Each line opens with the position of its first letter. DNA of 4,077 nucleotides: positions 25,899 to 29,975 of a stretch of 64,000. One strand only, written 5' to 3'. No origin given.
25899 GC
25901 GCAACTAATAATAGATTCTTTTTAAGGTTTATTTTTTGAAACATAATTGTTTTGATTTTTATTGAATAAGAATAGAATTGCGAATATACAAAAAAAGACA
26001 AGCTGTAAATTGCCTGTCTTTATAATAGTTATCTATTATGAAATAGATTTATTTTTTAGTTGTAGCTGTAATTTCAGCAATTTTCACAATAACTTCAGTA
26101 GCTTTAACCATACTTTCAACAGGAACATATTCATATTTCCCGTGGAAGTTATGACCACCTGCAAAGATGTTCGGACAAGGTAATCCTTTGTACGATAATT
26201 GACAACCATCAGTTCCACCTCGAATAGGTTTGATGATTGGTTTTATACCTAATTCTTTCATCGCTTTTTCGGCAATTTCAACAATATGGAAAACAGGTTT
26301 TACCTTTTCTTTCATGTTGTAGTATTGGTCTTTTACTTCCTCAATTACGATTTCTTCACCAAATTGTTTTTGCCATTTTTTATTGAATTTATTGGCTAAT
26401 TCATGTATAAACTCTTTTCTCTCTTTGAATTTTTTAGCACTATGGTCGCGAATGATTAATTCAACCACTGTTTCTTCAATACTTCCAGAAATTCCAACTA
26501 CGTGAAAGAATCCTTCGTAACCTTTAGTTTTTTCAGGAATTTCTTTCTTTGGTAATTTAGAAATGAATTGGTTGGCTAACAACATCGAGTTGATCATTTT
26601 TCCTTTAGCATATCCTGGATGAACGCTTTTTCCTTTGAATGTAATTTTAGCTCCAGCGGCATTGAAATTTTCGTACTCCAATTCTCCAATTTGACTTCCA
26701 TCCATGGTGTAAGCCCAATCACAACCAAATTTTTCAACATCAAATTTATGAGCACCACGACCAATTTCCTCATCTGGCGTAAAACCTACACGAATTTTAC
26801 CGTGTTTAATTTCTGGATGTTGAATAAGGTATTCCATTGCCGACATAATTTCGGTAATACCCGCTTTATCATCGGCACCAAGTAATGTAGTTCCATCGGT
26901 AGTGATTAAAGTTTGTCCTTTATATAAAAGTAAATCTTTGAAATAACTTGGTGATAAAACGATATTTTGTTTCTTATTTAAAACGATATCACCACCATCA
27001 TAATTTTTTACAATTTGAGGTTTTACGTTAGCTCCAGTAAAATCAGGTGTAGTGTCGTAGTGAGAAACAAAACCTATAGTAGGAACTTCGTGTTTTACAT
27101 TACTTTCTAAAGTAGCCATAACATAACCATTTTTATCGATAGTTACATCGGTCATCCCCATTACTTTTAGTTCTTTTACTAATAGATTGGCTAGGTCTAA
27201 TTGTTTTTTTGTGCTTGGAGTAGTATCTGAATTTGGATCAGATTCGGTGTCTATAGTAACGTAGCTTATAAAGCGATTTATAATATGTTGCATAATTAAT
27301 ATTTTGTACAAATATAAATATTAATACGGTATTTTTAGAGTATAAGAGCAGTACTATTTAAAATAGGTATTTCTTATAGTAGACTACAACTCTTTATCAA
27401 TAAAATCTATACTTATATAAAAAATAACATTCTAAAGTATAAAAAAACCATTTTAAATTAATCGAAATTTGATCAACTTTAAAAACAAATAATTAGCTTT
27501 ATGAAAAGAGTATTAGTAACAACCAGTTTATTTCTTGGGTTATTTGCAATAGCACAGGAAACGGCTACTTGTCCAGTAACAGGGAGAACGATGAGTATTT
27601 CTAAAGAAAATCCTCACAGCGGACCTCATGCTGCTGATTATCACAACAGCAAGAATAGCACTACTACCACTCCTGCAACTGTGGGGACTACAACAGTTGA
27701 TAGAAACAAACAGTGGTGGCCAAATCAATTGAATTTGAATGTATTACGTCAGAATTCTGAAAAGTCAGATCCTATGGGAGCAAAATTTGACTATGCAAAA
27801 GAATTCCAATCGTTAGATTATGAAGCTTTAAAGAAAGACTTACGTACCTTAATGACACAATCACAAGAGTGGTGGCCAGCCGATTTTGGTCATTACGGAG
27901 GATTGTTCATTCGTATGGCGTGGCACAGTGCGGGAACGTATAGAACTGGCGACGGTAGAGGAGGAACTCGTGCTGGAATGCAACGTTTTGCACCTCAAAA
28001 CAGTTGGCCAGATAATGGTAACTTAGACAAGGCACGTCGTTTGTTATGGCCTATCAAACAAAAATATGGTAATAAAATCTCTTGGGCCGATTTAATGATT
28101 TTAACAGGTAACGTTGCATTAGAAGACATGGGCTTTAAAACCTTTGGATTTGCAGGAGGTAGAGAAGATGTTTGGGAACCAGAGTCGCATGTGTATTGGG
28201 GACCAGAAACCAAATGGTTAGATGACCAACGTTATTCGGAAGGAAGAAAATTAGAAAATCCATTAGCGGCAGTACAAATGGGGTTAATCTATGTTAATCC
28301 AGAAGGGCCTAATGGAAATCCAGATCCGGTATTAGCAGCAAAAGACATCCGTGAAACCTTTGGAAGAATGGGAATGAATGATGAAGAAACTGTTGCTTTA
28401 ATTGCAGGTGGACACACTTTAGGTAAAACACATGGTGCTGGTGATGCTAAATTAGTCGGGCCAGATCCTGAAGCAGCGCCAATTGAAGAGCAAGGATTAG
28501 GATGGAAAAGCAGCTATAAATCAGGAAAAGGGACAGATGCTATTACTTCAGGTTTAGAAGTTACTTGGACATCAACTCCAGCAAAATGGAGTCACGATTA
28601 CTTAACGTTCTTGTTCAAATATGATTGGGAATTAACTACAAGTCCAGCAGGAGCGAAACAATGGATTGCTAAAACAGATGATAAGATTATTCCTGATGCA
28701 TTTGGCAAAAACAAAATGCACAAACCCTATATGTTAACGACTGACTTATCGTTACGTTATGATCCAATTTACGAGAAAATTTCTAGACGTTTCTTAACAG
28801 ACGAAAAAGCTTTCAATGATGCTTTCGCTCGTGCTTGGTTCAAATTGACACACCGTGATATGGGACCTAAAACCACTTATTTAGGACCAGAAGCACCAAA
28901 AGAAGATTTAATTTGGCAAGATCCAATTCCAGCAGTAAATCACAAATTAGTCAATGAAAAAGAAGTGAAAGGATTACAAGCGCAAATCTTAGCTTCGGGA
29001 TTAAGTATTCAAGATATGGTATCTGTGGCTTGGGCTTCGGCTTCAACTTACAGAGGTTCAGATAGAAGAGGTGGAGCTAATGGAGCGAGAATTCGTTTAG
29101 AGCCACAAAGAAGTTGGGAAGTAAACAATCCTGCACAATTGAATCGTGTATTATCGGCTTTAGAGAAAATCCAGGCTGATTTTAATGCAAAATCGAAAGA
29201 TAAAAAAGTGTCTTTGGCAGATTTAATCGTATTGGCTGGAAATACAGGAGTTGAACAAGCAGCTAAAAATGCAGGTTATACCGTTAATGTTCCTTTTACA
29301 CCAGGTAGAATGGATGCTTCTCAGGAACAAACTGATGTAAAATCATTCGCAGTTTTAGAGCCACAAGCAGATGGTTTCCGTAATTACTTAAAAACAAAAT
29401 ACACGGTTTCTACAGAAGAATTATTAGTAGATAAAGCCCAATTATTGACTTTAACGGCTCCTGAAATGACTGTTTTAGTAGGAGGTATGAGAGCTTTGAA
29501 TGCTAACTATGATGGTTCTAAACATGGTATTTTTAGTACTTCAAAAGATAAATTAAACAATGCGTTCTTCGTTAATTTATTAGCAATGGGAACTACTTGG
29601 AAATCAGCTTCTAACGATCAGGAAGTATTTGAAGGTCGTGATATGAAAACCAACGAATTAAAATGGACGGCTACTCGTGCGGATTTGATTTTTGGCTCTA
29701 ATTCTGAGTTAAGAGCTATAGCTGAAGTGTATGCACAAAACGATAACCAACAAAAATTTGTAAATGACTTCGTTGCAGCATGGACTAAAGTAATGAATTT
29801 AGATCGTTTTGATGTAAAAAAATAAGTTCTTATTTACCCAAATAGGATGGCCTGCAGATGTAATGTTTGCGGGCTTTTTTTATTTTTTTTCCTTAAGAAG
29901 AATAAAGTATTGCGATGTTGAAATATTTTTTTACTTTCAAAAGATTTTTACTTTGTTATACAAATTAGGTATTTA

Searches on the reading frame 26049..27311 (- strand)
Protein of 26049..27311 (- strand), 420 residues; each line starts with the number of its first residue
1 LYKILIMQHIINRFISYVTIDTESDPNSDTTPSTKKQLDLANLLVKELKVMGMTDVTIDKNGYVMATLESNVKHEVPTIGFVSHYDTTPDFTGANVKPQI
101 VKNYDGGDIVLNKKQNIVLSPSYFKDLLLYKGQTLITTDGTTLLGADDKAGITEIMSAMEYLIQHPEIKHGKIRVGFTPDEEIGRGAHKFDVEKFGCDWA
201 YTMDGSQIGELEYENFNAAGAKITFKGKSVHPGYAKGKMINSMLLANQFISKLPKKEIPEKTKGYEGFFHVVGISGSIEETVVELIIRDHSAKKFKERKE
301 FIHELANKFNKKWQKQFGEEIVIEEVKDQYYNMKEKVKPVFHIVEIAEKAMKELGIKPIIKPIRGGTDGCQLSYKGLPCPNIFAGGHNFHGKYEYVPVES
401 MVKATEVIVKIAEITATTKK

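Call 57: search_protein_families(library=pfam, proteins=[window:26049-27311:-], max_evalue=0.001)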
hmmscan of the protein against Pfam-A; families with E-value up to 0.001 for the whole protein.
window:26049-27311:- (420 aa): 3 families
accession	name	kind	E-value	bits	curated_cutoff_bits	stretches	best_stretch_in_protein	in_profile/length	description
PF07687.19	M20_dimer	-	1.9e-15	57.1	21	1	213-312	1-105/107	Peptidase dimerisation domain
PF01546.33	Peptidase_M20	-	8.2e-15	55.7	24.6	1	146-413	34-205/206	Peptidase family M20/M25/M40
PF05343.19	Peptidase_M42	-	1.7e-05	24.5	23.2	0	146-226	133-215/292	M42 glutamyl aminopeptidase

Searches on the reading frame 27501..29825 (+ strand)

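Call 57: search_protein_families(library=pfam, proteins=[window:27501-29825:+], max_evalue=0.001)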
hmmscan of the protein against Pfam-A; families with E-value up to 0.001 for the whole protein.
window:27501-29825:+ (774 aa): 1 family
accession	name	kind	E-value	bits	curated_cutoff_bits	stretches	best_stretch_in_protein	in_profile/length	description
PF00141.28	peroxidase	-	1.5e-74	251.2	27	2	129-433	12-236/237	Peroxidase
